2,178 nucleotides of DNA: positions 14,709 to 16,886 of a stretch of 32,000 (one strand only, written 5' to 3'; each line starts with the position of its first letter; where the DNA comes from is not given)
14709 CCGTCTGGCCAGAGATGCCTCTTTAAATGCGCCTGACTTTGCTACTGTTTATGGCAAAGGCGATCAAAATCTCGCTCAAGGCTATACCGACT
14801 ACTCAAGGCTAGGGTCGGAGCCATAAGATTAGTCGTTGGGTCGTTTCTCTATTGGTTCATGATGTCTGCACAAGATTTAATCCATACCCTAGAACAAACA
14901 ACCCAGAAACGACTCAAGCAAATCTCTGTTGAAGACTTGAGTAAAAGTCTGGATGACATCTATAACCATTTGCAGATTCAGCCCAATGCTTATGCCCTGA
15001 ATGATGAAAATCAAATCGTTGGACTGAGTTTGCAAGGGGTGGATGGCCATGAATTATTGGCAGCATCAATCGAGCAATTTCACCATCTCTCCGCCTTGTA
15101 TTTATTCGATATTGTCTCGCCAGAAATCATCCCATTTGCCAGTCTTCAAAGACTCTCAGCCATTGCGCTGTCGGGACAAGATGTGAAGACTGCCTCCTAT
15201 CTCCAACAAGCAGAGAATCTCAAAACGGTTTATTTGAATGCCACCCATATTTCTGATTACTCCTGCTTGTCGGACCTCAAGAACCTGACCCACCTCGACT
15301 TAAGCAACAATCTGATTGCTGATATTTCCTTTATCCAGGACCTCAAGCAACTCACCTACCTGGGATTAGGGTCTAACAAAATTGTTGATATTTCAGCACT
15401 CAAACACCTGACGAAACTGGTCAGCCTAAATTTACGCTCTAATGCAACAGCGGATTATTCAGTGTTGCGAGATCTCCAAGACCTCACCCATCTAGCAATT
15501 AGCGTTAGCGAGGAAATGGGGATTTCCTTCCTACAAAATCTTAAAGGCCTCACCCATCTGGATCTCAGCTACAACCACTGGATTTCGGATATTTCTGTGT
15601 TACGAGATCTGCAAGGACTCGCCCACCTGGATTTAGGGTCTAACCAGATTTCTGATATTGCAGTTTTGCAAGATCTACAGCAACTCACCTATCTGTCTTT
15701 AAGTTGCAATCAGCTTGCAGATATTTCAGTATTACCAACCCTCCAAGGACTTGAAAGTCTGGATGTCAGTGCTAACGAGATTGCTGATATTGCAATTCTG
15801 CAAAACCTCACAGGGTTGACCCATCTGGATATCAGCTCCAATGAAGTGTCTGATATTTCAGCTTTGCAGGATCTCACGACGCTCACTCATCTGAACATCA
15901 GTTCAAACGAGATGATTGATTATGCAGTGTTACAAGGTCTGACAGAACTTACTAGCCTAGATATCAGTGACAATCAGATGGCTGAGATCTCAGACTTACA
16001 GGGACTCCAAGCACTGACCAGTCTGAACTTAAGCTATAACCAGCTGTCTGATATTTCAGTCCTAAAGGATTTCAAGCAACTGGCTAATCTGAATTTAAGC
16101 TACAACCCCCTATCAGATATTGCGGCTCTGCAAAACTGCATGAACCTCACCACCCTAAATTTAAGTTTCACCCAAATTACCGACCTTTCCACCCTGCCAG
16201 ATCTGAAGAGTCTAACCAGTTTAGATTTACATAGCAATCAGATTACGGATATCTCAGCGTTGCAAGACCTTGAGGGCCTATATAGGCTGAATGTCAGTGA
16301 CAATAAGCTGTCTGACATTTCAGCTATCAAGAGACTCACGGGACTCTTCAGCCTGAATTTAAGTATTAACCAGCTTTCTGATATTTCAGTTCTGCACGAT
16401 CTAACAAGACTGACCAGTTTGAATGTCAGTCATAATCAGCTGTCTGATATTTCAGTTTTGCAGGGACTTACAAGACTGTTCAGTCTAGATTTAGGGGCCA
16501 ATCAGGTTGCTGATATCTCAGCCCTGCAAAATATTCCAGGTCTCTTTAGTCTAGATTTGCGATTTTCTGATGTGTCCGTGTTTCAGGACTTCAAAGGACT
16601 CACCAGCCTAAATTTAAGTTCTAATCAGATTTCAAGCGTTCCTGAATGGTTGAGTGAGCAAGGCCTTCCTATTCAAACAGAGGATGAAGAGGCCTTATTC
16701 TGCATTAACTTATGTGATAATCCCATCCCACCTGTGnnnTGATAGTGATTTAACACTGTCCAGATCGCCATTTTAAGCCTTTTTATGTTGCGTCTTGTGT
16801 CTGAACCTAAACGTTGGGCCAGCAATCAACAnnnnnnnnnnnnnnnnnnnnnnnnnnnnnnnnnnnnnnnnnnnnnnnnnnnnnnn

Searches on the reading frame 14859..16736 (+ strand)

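Call 29: search_protein_families(library=pfam, proteins=[window:14859-16736:+], max_evalue=0.0001)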
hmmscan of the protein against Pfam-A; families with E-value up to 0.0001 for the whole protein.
window:14859-16736:+ (626 aa): 7 families
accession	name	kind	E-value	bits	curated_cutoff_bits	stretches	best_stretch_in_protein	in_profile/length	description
PF12799.13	LRR_4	-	1.9e-73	241.2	27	13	429-469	2-43/44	Leucine Rich repeats (2 copies)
PF13855.12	LRR_8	-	3.4e-55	184.1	27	9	363-418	2-61/61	Leucine rich repeat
PF13516.12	LRR_6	-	1.9e-26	90.4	23.4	0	426-442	1-17/24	Leucine Rich repeat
PF23211.1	LRR_LRWD1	-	7.2e-18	65.4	28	1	350-420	30-100/190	Leucine-rich repeat and WD repeat-containing protein 1, LRR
PF00560.39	LRR_1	-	3.6e-17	59.2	20.6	0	581-599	2-21/23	Leucine Rich Repeat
PF23952.1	LRR_EndoS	-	5.5e-11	43.2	27.9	0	375-460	33-116/116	Endo-beta-N-acetylglucosaminidase EndoS LRR domain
PF14580.12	LRR_9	-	2.3e-08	34.2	30.5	0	257-347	24-120/175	Leucine-rich repeat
